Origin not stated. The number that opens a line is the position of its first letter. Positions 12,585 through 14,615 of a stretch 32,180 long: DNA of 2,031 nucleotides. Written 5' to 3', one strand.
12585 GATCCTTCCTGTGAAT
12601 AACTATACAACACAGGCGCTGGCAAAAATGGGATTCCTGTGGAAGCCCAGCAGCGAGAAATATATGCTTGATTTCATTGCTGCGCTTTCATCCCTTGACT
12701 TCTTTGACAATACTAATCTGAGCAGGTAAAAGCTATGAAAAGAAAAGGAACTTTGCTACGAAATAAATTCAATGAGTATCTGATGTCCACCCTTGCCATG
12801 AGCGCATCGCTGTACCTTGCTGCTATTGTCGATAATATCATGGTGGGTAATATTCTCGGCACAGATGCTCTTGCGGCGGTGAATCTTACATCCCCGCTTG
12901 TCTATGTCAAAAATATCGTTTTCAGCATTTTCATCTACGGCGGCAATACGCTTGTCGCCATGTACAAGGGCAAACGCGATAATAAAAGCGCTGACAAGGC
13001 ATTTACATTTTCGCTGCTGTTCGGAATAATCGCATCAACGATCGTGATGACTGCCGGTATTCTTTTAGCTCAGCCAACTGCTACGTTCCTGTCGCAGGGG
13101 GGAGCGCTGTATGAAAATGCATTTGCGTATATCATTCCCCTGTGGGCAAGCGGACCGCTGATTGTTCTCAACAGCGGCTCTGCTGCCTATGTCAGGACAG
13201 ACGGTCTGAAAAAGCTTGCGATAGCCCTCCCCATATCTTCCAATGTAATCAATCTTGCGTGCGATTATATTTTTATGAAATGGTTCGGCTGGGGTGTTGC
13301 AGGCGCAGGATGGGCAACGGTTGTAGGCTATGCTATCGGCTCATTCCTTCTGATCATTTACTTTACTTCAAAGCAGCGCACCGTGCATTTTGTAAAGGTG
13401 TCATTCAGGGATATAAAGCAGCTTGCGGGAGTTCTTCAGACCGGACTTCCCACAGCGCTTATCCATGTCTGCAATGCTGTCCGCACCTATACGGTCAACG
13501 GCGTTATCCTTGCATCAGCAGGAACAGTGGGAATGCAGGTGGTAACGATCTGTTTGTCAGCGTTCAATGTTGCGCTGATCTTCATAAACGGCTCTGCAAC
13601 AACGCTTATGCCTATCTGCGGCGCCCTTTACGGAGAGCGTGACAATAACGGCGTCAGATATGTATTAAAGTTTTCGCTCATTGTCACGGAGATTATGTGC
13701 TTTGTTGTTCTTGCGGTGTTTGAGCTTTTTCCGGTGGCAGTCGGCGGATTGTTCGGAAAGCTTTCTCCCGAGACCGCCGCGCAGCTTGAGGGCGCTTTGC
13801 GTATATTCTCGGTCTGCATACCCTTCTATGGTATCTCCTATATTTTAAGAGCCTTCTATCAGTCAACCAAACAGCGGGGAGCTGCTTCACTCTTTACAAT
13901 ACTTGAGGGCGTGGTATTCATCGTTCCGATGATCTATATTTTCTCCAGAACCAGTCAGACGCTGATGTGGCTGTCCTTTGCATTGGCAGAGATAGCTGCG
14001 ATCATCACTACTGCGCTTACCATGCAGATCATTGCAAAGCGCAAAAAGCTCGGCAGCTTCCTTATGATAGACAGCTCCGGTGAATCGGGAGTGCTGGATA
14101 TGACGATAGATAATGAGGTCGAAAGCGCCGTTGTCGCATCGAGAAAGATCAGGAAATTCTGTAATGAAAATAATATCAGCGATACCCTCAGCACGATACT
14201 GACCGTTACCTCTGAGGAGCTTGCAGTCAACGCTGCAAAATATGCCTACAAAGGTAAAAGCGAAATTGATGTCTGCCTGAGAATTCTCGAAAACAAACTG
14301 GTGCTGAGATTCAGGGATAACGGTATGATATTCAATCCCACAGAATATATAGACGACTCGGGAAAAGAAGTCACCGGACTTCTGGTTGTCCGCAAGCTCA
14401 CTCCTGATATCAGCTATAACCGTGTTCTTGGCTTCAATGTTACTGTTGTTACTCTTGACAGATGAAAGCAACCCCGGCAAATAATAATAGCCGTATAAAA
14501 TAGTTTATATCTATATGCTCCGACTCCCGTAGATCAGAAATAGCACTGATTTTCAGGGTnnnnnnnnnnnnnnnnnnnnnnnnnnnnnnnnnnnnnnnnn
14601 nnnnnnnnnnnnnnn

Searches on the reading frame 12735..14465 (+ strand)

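Call 4: search_protein_families(library=pfam, proteins=[window:12735-14465:+])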
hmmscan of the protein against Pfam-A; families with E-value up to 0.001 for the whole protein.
window:12735-14465:+ (576 aa): 2 families
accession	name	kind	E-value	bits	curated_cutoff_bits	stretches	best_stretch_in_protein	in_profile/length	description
PF01554.23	MatE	-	8.8e-22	78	24.9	2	22-179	5-161/161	MatE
PF13581.12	HATPase_c_2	-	2.8e-07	31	27.4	1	461-566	4-119/127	Histidine kinase-like ATPase domain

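Call 64: search_protein_families(library=ncbifam, proteins=[window:12735-14465:+], max_evalue=0.01)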
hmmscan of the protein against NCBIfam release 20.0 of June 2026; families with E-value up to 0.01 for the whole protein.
window:12735-14465:+ (576 aa): 6 families
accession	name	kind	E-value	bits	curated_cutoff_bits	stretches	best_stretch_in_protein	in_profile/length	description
TIGR00797.1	matE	subfamily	3.8e-34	118.3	147.4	1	26-404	9-385/396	MATE family efflux transporter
NF007130.1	PRK09575.1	equivalog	1.3e-30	107.1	445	1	10-427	6-424/435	MATE family efflux transporter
NF000217.1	MATE_multi_FepA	equivalog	4.2e-28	98.6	900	1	12-423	17-428/443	multidrug efflux MATE transporter FepA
NF041358.1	GntT_guanitoxin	equivalog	6.2e-11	41.9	525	1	26-429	29-433/438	guanitoxin biosynthesis MATE family efflux transporter GntT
NF000131.1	MATE_multi_MepA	equivalog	4.4e-09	36.1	850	1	30-434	36-438/451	multidrug efflux MATE transporter MepA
NF003144.0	PRK04069.1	equivalog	0.0045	16.4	145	1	494-537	48-93/161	anti-sigma B factor RsbW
